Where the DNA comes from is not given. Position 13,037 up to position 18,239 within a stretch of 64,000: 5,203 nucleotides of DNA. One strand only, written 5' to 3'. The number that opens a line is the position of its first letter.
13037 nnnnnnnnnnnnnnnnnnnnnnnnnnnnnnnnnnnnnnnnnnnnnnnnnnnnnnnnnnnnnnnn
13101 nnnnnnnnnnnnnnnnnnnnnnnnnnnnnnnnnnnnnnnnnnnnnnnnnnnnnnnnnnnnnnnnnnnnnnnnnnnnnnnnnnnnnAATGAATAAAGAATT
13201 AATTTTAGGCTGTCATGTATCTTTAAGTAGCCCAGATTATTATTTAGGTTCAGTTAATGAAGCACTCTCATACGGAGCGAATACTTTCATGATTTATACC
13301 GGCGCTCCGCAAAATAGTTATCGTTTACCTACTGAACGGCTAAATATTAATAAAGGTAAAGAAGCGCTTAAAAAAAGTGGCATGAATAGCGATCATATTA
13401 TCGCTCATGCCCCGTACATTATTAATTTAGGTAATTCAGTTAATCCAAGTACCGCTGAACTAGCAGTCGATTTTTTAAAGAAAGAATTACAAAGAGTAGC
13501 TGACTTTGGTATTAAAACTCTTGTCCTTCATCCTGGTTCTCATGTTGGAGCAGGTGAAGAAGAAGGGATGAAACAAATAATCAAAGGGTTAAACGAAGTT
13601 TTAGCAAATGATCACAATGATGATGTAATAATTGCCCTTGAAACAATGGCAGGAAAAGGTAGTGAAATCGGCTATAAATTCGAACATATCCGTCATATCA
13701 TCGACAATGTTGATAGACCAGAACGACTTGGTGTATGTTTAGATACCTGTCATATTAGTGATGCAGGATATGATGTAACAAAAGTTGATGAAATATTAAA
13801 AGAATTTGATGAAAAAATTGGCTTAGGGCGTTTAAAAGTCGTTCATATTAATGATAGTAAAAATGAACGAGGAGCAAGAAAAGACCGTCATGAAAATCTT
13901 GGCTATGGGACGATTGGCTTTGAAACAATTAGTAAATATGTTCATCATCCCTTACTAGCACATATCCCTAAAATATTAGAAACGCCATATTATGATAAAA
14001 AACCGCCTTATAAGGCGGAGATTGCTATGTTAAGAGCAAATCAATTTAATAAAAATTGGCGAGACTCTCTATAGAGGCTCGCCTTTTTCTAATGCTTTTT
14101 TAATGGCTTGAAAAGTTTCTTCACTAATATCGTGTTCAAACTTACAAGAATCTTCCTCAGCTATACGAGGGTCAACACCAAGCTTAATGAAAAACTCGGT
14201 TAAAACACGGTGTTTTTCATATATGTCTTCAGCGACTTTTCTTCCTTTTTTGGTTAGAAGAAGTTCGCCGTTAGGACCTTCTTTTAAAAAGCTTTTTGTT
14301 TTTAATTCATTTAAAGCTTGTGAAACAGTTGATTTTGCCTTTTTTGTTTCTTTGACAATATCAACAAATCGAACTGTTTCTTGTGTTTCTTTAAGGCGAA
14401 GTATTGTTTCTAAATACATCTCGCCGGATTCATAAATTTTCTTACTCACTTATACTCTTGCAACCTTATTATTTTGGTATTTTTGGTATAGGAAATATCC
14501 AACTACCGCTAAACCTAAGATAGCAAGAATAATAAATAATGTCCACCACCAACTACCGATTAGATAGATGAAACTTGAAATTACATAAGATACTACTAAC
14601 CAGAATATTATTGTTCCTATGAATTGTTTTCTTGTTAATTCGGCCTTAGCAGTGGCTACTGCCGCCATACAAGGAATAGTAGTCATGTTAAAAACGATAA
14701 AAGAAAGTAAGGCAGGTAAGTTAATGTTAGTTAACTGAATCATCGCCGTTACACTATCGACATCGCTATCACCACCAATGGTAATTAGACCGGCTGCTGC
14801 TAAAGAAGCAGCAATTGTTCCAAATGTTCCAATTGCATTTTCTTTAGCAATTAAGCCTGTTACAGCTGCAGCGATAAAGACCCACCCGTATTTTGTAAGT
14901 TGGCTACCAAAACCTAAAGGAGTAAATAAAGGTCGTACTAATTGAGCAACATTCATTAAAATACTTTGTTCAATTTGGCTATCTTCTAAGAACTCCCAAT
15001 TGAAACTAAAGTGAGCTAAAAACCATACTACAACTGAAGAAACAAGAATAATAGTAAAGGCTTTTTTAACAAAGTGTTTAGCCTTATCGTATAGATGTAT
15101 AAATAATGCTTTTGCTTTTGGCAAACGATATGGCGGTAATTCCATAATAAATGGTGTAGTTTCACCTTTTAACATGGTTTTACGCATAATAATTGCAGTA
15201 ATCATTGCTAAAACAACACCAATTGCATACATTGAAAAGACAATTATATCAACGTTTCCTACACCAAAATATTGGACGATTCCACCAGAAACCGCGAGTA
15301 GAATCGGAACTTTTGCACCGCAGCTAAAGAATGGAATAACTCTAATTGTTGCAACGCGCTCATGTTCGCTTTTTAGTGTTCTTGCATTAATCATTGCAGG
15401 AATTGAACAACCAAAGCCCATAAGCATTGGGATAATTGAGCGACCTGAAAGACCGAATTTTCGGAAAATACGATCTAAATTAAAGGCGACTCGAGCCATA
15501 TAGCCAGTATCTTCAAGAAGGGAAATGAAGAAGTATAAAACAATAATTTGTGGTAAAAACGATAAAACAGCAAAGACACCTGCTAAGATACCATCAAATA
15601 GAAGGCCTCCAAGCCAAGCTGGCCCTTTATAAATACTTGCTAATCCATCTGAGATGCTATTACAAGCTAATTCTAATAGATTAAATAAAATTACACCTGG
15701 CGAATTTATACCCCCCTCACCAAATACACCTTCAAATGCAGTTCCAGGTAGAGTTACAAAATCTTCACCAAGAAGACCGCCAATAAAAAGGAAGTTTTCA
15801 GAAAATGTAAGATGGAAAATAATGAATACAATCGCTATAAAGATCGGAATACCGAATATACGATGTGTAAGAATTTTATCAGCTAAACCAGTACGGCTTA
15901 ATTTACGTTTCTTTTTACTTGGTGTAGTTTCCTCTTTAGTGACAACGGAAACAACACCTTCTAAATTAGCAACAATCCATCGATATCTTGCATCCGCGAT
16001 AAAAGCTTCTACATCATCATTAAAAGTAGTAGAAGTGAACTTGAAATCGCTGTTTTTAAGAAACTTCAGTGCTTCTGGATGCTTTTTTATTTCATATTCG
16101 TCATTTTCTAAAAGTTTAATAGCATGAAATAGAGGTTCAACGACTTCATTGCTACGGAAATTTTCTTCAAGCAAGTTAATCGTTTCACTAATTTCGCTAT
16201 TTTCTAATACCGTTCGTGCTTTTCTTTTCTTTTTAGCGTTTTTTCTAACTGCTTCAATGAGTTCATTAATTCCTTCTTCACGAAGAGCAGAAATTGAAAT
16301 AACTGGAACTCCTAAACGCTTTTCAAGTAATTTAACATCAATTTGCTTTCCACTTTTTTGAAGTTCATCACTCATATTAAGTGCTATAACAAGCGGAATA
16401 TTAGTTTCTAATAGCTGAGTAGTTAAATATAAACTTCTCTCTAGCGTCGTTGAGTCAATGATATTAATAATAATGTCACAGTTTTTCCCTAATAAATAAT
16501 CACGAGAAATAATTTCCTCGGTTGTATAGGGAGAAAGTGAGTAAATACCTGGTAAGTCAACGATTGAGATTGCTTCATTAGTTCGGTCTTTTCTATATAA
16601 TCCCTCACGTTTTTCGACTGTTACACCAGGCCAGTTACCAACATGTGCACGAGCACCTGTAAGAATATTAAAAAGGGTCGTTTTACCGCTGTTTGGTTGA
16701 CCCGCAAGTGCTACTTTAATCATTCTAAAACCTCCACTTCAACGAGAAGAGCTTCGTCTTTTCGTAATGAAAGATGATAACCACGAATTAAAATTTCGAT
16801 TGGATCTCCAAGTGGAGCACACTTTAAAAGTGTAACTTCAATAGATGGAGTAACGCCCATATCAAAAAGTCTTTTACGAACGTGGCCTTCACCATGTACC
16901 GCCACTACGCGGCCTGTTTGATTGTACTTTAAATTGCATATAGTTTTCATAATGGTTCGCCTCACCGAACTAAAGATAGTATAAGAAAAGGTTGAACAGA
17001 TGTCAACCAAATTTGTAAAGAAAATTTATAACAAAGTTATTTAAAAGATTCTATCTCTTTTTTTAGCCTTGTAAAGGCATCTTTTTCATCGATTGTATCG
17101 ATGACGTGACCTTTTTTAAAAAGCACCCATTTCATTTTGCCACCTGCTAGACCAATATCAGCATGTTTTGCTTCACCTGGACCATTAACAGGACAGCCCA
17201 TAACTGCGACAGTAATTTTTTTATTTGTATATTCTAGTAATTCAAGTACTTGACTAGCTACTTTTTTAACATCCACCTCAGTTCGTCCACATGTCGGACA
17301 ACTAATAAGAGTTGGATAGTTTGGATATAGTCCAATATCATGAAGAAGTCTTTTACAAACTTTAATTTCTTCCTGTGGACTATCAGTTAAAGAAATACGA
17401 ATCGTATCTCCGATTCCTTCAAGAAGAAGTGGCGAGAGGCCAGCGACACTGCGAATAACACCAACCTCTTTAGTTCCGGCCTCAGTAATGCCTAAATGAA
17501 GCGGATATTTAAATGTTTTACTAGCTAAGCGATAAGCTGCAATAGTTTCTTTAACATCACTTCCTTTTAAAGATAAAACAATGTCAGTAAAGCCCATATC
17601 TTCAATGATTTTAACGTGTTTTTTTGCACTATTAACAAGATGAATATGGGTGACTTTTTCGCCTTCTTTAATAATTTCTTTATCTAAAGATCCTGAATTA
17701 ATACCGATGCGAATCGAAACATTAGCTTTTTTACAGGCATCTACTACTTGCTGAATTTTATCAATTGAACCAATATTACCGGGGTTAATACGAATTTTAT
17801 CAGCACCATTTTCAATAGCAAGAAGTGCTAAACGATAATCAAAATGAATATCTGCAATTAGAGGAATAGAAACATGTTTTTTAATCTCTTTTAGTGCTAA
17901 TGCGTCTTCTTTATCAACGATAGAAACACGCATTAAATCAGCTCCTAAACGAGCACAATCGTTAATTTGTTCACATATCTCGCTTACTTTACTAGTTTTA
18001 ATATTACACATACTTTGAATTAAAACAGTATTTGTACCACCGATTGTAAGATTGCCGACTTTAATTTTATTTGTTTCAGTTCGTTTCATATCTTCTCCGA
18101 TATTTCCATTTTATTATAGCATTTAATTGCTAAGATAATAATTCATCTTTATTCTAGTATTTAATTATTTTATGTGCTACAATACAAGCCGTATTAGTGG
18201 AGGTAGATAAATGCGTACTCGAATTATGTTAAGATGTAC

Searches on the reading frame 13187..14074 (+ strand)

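Call 42: search_protein_families(library=pfam, proteins=[window:13187-14074:+])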
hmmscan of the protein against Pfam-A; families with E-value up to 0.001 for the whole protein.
window:13187-14074:+ (295 aa): 1 family
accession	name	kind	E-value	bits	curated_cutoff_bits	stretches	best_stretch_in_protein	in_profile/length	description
PF01261.30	AP_endonuc_2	-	1.8e-58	198.6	31.1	1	24-284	2-248/249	Xylose isomerase-like TIM barrel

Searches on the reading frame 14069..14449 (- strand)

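Call 42: search_protein_families(library=pfam, proteins=[window:14069-14449:-])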
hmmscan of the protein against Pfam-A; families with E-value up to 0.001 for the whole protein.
window:14069-14449:- (126 aa): 2 families
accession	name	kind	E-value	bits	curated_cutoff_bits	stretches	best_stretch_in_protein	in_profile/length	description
PF02742.21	Fe_dep_repr_C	-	7e-16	58.4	27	1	66-122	1-58/70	Iron dependent repressor, metal binding and dimerisation domain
PF01325.25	Fe_dep_repress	-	2.1e-08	34.6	26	1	7-56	4-53/60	Iron dependent repressor, N-terminal DNA binding domain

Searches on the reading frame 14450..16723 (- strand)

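Call 42: search_protein_families(library=pfam, proteins=[window:14450-16723:-])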
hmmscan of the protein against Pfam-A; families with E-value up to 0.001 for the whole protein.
window:14450-16723:- (757 aa): 8 families
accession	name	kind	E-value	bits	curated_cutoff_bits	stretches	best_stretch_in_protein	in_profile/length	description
PF02421.24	FeoB_N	-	1.9e-64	216.4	27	1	3-158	2-155/156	Ferrous iron transport protein B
PF07670.19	Gate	-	2.3e-31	108.8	29.6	2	386-478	1-100/104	Nucleoside recognition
PF07664.17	FeoB_C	-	2.4e-21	75.6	26.6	1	495-547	1-54/54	Ferrous iron transport protein B C terminus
PF01926.29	MMR_HSR1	-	3.5e-20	72.6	21.9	1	3-116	1-112/113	50S ribosome-binding GTPase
PF17910.6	FeoB_Cyto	-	8e-09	36.2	23.4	1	177-258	4-89/90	FeoB cytosolic helical domain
PF09439.16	SRPRB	-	2.7e-06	27.3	25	1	4-106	6-97/178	Signal recognition particle receptor beta subunit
PF00009.33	GTP_EFTU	-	1.1e-05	25.5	26.5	1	47-163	66-186/188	Elongation factor Tu GTP binding domain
PF00350.29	Dynamin_N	-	0.00024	21.6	27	0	41-92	92-139/168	Dynamin family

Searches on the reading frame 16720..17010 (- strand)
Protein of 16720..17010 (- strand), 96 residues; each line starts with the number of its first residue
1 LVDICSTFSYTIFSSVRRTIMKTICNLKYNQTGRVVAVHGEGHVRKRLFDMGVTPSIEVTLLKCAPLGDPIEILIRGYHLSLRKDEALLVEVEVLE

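Call 42: search_protein_families(library=pfam, proteins=[window:16720-17010:-])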
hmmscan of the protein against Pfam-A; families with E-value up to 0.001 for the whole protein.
window:16720-17010:- (96 aa): 1 family
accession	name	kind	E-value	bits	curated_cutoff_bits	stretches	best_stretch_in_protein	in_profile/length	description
PF04023.20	FeoA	-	6.7e-18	65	23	1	24-93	3-73/74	FeoA domain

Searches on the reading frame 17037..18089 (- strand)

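Call 37: search_protein_families(library=pfam, proteins=[window:17037-18089:-], max_evalue=0.001)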
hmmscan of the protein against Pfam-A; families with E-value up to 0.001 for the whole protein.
window:17037-18089:- (350 aa): 1 family
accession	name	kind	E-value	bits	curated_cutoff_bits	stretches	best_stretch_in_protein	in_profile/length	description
PF04551.19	GcpE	-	1.7e-136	455.2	32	1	6-347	1-342/343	GcpE protein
